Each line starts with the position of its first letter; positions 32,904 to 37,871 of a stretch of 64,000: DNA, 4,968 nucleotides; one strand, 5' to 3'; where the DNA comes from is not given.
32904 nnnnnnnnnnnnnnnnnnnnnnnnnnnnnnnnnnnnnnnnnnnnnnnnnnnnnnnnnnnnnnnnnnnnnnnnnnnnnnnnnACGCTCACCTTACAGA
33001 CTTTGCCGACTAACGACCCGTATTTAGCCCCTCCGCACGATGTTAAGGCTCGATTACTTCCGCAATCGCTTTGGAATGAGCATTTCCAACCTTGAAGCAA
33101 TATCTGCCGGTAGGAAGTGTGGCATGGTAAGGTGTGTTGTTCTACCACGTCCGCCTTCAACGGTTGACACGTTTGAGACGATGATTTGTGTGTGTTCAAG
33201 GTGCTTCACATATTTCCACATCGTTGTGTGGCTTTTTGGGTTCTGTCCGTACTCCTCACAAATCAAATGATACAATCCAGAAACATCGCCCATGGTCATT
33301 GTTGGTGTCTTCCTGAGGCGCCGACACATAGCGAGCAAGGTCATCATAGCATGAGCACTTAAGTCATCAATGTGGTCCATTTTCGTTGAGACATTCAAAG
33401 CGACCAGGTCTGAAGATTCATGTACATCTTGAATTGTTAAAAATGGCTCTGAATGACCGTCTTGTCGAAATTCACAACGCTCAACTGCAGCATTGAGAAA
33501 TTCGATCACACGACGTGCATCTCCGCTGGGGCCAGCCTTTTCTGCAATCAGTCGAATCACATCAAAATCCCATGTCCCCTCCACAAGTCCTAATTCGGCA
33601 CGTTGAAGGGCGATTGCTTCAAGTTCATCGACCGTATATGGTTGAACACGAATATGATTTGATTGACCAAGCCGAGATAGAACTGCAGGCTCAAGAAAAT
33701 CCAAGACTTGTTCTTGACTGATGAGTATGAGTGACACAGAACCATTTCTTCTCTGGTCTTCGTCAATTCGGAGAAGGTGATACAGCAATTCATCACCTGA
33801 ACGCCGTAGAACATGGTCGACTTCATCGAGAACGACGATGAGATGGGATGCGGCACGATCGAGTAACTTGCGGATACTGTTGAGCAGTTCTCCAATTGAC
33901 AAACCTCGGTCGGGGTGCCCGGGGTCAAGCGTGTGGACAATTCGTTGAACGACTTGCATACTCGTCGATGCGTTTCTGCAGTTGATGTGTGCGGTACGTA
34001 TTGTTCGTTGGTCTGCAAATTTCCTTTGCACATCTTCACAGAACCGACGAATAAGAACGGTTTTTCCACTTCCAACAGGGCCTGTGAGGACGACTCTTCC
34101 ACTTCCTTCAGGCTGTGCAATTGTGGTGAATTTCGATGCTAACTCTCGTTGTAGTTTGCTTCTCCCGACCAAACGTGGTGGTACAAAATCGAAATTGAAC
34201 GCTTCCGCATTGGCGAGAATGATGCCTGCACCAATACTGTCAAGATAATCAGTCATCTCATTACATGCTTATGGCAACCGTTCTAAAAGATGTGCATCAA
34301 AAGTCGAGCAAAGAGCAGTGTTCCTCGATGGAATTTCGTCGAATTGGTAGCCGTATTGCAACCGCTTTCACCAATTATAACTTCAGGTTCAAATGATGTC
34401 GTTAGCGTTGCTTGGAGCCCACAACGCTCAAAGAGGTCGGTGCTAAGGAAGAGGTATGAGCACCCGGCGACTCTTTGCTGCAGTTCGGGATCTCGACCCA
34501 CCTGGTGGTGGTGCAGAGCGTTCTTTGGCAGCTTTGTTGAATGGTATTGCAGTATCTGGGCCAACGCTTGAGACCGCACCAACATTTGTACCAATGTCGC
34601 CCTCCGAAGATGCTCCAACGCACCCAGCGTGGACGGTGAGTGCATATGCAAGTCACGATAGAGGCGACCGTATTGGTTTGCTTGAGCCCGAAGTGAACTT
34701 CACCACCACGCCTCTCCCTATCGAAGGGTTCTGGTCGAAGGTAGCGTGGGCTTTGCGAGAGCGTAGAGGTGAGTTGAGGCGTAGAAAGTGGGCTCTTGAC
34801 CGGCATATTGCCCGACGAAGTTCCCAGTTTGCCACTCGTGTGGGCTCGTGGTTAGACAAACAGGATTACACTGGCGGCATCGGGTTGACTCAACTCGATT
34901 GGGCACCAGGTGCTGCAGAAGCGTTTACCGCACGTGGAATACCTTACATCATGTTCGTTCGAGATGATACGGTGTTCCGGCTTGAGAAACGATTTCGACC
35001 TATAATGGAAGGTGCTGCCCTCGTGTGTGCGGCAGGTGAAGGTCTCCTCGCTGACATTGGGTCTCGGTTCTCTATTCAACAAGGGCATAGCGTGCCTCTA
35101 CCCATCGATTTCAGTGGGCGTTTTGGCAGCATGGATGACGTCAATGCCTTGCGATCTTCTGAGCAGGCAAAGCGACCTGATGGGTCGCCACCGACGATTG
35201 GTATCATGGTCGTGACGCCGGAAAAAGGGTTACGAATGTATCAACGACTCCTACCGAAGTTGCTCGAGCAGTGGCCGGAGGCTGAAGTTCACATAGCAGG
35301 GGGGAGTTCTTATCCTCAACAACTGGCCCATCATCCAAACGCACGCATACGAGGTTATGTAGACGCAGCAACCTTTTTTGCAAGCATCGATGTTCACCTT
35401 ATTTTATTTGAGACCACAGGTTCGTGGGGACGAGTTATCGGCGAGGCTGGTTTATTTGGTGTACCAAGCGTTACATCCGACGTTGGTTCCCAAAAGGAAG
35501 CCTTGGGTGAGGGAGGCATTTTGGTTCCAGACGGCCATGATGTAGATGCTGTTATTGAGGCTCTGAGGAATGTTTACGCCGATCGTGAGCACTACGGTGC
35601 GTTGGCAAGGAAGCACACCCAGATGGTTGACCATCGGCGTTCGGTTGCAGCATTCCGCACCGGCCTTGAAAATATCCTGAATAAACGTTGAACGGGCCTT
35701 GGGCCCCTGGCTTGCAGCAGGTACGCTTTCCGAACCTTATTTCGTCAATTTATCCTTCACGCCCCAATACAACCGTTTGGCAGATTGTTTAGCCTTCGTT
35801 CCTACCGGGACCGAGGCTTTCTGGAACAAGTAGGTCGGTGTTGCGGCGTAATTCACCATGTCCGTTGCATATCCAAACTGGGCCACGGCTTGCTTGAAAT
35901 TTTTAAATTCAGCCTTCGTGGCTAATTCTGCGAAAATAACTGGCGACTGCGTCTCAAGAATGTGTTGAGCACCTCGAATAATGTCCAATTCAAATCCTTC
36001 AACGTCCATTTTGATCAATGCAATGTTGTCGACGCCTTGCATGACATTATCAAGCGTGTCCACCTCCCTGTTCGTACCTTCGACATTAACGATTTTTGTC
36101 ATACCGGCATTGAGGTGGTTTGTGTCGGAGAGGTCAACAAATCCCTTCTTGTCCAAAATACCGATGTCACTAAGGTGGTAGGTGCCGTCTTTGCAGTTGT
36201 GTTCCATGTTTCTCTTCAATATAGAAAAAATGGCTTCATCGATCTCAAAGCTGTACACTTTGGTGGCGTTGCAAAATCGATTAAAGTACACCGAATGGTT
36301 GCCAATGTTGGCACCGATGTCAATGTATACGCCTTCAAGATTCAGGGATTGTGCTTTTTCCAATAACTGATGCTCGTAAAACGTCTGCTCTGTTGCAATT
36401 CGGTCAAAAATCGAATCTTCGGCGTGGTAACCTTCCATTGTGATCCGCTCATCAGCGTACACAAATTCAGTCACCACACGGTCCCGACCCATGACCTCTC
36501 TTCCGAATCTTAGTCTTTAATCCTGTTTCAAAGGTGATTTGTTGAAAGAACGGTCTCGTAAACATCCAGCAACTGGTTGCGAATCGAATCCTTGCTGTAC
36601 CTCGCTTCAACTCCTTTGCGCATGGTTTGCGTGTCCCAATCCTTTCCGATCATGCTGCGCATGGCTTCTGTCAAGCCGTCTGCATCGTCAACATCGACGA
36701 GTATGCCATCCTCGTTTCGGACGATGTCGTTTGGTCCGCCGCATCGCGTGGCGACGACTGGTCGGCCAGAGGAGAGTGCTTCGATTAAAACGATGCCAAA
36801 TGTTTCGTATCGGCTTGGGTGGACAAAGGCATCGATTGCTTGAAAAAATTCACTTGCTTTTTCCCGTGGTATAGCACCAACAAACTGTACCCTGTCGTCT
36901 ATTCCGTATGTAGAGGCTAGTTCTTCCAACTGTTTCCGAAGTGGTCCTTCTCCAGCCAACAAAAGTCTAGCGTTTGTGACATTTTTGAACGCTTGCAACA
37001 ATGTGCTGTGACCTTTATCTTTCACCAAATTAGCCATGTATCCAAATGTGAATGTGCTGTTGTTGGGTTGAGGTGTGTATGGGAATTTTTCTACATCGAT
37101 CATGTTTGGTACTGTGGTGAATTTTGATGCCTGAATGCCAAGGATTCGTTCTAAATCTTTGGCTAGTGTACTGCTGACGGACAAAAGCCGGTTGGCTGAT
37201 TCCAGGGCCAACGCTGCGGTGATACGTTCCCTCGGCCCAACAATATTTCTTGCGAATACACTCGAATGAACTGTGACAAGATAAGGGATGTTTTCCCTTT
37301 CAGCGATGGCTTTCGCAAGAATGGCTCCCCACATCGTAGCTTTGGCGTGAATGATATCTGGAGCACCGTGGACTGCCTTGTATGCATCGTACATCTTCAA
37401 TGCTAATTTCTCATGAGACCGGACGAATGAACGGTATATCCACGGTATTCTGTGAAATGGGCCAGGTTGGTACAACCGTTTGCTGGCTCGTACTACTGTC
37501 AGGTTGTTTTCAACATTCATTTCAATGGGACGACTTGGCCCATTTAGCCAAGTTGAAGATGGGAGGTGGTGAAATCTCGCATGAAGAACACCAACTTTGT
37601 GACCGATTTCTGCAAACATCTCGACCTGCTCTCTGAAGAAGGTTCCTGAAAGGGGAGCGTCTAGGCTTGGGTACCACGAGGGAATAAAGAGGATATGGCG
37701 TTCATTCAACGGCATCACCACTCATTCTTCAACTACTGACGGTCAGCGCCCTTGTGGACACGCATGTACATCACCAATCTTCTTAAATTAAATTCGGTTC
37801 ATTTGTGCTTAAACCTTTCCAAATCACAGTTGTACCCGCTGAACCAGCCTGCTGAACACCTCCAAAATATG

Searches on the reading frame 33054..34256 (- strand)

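Call 22: search_protein_families(library=pfam, proteins=[window:33054-34256:-], max_evalue=0.001)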
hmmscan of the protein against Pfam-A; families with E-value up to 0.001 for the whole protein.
window:33054-34256:- (400 aa): 14 families
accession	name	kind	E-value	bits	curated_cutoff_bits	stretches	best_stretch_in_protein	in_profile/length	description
PF13401.12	AAA_22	-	2.1e-18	67.3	27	1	53-186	6-128/130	AAA domain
PF13191.12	AAA_16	-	1e-12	49.3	32.6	1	28-167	1-161/167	AAA ATPase domain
PF09079.17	Cdc6_C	-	1.2e-11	44.8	25.1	1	295-375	2-83/96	CDC6, C terminal winged helix domain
PF00004.35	AAA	-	3.8e-10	40.7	21.2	1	55-200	1-127/131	ATPase family associated with various cellular activities (AAA)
PF22703.2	Cdc6_lid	-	8.3e-09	35.6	27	1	215-266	3-55/68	Cdc6 AAA+ ATPase-type lid domain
PF22606.2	Cdc6-ORC-like_ATPase_lid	-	1e-07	32.2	27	1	207-262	1-57/60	Cdc6/ORC-like, ATPase lid domain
PF05729.18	NACHT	-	3.3e-06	27.5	26.7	1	55-163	3-115/167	NACHT domain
PF01637.24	ATPase_2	-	6.5e-06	26.6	33.2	1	45-179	13-153/225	ATPase domain predominantly from Archaea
PF24883.2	NPHP3_N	-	2.6e-05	24.9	24.8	0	43-110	12-75/164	Nephrocystin 3, N-terminal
PF05621.17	TniB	-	3.1e-05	23.9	22.4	1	53-151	33-133/189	Bacterial TniB protein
PF25199.1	nSTAND_NTPase5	-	6.5e-05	23.2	34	1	35-88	24-77/145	Novel STAND NTPase 5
PF07728.20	AAA_5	-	6.9e-05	23.3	22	1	55-152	2-81/139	AAA domain (dynein-related subfamily)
PF02492.25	cobW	-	0.00057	19.9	20.7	0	55-77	3-23/180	CobW/HypB/UreG, nucleotide-binding domain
PF00931.28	NB-ARC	-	0.0008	19.2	23.5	0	50-146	16-109/248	NB-ARC domain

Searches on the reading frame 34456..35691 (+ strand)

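Call 22: search_protein_families(library=pfam, proteins=[window:34456-35691:+], max_evalue=0.001)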
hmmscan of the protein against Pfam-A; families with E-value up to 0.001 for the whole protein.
window:34456-35691:+ (411 aa): 2 families
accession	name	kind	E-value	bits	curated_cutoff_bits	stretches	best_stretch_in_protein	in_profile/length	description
PF13692.12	Glyco_trans_1_4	-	1.2e-14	55.3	27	1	248-376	7-142/142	Glycosyl transferases group 1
PF00534.26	Glycos_transf_1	-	5.2e-09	36.3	26.4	1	243-385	14-167/172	Glycosyl transferases group 1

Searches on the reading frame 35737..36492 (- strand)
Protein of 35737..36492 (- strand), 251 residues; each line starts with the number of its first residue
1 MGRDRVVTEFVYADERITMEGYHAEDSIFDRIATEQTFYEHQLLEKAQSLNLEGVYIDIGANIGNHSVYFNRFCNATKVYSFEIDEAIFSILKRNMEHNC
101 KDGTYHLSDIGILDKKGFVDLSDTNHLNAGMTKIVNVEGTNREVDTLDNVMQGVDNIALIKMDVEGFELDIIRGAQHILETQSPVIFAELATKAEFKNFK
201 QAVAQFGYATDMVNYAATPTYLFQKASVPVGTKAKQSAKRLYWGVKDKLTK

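Call 22: search_protein_families(library=pfam, proteins=[window:35737-36492:-], max_evalue=0.001)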
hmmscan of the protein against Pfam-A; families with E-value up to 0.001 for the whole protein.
window:35737-36492:- (251 aa): 2 families
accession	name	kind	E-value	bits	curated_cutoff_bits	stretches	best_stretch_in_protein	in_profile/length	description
PF05050.19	Methyltransf_21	-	1.2e-14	55.2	22.7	1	58-197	1-155/173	Methyltransferase FkbM domain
PF02475.24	TRM5-TYW2_MTfase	-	0.00043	20.7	28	0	51-102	35-86/164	TRM5/TYW2 methyltransferase domain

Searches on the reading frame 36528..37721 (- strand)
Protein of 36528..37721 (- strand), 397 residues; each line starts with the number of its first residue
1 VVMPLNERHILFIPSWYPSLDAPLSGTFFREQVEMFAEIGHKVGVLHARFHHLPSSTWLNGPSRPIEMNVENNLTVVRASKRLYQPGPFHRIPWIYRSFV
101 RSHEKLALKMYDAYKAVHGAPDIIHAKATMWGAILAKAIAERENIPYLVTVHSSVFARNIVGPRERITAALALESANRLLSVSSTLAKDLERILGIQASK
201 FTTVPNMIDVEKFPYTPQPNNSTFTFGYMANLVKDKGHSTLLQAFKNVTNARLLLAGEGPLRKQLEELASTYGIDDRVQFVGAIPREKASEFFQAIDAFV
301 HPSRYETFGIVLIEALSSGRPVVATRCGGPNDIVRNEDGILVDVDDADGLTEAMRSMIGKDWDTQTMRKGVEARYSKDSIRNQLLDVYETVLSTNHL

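Call 22: search_protein_families(library=pfam, proteins=[window:36528-37721:-], max_evalue=0.001)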
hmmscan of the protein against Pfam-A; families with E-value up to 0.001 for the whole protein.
window:36528-37721:- (397 aa): 5 families
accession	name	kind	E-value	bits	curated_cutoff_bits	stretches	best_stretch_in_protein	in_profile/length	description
PF00534.26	Glycos_transf_1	-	4.8e-37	127.6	26.4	1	220-360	12-158/172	Glycosyl transferases group 1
PF13692.12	Glyco_trans_1_4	-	5.7e-34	117.9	27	1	225-358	3-140/142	Glycosyl transferases group 1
PF13439.12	Glyco_transf_4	-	1.4e-14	54.9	28.5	1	31-212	10-170/170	Glycosyltransferase Family 4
PF13579.12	Glyco_trans_4_4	-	3.1e-10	41.1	29.7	1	27-206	5-157/158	Glycosyl transferase 4-like domain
PF20706.3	GT4-conflict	-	7.3e-05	22.3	26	1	173-337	144-323/385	Family 4 Glycosyltransferase in conflict systems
